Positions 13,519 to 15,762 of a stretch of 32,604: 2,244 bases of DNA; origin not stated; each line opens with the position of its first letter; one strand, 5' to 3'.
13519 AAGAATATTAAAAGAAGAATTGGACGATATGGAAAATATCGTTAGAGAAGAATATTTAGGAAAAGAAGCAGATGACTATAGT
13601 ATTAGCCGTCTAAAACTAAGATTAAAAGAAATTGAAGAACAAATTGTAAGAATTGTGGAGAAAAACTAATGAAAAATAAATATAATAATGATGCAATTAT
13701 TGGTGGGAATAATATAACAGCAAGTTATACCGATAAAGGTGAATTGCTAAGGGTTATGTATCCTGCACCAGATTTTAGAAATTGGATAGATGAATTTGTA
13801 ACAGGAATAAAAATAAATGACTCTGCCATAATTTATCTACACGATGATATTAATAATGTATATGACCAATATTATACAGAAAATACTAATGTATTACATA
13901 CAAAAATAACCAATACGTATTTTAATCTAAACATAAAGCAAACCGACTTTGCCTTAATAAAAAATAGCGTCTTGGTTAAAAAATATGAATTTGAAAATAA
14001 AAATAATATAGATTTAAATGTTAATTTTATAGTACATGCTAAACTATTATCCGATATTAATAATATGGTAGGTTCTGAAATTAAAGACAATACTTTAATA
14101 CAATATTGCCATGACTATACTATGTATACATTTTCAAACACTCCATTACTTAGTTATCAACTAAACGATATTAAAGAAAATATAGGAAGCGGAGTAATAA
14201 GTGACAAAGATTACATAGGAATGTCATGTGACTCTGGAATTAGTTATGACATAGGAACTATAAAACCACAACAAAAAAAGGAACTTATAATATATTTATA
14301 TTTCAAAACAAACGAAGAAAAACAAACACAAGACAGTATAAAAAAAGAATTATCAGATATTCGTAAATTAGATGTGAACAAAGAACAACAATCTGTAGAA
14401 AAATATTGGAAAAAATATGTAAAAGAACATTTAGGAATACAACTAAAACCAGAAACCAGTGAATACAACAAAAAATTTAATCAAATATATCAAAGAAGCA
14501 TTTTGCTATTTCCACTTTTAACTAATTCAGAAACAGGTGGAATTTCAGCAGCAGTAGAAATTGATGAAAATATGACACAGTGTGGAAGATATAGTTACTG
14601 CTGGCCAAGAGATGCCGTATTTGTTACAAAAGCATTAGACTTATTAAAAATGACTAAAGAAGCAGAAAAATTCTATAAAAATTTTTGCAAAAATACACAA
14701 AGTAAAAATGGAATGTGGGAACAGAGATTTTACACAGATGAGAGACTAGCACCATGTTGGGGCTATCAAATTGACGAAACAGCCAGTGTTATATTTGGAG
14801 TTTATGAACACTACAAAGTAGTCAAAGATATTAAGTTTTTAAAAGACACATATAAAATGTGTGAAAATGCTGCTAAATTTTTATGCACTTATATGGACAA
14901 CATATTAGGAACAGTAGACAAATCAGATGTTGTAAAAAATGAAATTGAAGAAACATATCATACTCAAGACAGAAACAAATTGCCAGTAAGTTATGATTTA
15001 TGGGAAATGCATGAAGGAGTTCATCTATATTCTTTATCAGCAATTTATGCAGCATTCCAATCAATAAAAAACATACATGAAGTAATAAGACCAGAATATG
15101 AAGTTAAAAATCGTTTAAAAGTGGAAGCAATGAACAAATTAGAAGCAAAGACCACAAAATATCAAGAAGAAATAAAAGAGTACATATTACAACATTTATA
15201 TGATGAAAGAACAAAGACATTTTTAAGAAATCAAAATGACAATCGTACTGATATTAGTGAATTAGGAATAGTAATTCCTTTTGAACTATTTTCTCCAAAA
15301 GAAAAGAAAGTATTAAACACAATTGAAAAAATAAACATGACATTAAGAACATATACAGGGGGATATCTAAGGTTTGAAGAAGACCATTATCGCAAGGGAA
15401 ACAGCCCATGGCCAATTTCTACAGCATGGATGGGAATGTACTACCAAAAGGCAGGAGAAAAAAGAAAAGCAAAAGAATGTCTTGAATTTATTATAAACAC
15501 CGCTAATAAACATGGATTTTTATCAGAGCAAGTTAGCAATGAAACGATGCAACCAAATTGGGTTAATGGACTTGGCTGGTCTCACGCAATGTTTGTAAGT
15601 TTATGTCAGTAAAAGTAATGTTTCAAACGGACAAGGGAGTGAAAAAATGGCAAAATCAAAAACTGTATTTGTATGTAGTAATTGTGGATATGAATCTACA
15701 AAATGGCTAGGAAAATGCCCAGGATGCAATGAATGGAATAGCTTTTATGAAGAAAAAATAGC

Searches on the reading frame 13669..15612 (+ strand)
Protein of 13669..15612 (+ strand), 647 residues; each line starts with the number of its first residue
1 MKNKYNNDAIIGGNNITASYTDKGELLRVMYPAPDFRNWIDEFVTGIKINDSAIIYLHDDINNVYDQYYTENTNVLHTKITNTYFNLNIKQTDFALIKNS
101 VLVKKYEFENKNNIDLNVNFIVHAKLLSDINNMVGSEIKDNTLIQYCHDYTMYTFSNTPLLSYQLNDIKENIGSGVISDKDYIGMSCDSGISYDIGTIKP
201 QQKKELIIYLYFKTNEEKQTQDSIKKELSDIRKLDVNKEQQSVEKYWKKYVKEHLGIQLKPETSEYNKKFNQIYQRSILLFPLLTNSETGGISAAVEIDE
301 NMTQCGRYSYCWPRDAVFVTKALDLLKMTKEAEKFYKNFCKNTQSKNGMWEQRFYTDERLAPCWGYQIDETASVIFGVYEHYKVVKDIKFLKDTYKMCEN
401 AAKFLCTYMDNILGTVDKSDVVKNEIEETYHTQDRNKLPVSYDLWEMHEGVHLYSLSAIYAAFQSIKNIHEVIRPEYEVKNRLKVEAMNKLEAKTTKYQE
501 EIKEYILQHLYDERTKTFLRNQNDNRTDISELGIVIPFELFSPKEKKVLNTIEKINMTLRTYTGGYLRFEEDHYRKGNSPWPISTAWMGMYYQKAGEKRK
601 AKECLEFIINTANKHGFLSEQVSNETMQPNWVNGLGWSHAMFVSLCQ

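Call 56: search_protein_families(library=pfam, proteins=[window:13669-15612:+], max_evalue=0.00001)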
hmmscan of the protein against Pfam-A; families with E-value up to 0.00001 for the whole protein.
window:13669-15612:+ (647 aa): 1 family
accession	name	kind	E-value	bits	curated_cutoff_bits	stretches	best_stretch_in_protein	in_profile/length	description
PF00723.27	Glyco_hydro_15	-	2.1e-15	57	22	1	270-645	3-425/427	Glycosyl hydrolases family 15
